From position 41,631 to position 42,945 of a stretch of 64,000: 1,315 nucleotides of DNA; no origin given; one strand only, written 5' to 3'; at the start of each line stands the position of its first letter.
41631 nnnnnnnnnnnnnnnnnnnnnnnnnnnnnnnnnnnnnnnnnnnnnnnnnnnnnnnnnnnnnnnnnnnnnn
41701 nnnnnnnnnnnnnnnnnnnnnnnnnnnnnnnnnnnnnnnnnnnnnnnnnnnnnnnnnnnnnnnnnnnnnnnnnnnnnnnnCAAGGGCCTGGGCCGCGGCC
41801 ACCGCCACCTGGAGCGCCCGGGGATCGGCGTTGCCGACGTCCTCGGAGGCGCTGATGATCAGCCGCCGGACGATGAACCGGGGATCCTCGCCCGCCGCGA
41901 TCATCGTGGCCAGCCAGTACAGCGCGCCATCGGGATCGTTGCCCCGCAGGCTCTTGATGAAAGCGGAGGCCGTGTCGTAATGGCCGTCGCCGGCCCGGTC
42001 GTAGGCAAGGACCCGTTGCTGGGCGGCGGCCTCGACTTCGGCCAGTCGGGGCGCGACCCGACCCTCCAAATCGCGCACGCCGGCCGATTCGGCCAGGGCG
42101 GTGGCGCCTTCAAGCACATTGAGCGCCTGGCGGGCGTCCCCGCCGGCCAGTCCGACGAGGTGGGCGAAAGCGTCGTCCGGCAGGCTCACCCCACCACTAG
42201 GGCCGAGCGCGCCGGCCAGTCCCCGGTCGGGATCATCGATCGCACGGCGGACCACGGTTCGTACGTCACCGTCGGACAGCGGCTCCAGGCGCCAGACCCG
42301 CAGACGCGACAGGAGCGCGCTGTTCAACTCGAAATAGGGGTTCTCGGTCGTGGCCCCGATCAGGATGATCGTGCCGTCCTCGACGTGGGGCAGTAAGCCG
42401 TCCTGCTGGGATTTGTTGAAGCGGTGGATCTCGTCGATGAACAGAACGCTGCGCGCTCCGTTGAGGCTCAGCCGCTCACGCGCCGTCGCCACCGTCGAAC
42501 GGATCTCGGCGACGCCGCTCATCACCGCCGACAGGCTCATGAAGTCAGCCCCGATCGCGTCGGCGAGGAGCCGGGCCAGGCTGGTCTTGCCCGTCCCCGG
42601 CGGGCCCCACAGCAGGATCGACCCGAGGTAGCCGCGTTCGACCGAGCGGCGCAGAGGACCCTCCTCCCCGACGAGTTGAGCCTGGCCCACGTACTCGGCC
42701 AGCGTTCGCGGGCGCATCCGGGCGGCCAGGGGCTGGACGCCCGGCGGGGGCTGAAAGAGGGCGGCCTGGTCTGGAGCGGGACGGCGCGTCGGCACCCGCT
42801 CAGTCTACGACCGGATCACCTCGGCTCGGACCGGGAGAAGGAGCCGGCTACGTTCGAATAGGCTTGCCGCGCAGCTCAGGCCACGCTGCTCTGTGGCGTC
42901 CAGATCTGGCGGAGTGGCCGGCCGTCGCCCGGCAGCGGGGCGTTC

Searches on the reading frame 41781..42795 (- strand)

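Call 36: find_related_loci(query=window:41781-42795:-, collection=genome_contigs, flank=6000)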
Query window:41781-42795:- (338 aa) in genome_contigs; peptide patterns used: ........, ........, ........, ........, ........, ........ (x = any residue, [..] = any of these).
600 stretches matched a pattern (row limit reached: there are more); 588 encode a relative of the query (tblastn E <= 1e-3); the best 80 are kept; 80 distinct loci.
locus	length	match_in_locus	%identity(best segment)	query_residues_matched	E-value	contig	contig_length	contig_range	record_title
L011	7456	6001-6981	79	12-338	5e-169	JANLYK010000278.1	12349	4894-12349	MAG: Chloroflexota bacterium isolate OTE_14_metabat.326 OTE_14_k141_2535640, whole genome shotgun sequence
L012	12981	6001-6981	79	12-338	2e-165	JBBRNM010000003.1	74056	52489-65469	MAG: Candidatus Limnocylindrales bacterium isolate La1_metabat2.164 LA1C_B2.164_k141_27244L_74056_cov_38.9287, whole gen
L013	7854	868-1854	76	1-326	2e-158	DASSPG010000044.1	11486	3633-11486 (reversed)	MAG TPA_asm: Candidatus Limnocylindrales bacterium isolate SMAG_U1272 k141_558853, whole genome shotgun sequence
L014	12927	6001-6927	57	21-338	9e-113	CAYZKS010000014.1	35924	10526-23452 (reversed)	MAG TPA_asm: uncultured Anaerolineales bacterium isolate SRP098346_co1_3 genome assembly, contig: NODE_719_length_35924_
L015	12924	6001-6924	59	22-338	5e-110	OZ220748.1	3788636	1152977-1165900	MAG: Dehalococcoidia bacterium isolate 6c7b36c8-b3ab-4b4c-a352-7e98d29eb5d7 genome assembly, chromosome: 1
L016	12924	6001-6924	54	21-337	1e-108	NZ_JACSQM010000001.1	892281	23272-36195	Fictibacillus norfolkensis strain Sa2CUA10 NODE_1_length_892281_cov_45.791088, whole genome shotgun sequence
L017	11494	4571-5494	53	22-338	1e-108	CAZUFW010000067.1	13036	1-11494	MAG TPA_asm: uncultured Clostridia bacterium isolate binchicken_co152_45 genome assembly, contig: NODE_5041_length_13036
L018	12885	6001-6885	56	22-325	6e-108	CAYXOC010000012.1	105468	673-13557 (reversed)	MAG TPA_asm: uncultured bacterium isolate binchicken_co152_100 genome assembly, contig: NODE_218_length_105468_cov_14.40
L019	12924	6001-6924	57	22-338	6e-107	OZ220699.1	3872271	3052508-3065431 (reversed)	MAG: Dehalococcoidia bacterium isolate f58489c1-47d8-4967-8439-08667ebef3fd genome assembly, chromosome: 1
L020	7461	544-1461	59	22-338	3e-106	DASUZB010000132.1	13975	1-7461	MAG TPA_asm: Actinomycetes bacterium isolate SMAG_U1911 k141_676664, whole genome shotgun sequence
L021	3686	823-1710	58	22-326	4e-108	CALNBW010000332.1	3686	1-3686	MAG TPA_asm: uncultured Firmicutes bacterium isolate SRR1561995_bin.50_CONCOCT_v1.1_MAG genome assembly, contig: ERZ7240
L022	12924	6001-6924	52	22-338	2e-105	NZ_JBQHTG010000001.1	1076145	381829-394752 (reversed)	Candidatus Merdisoma sp. HCP28S3_D10 contig00001, whole genome shotgun sequence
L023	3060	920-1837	57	22-338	6e-108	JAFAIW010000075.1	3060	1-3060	MAG: Vulcanimicrobiota bacterium isolate CP_BE_BS_R1_9 BE_BS_R1_k147_1486409, whole genome shotgun sequence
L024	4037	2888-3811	56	22-338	6e-106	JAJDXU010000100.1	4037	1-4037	MAG: Dehalococcoidia bacterium isolate jk18x27bins.51 k141_1284486, whole genome shotgun sequence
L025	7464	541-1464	52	22-338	3e-104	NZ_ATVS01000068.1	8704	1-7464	Butyrivibrio sp. AE3009 G588DRAFT_scaffold00068.68_C, whole genome shotgun sequence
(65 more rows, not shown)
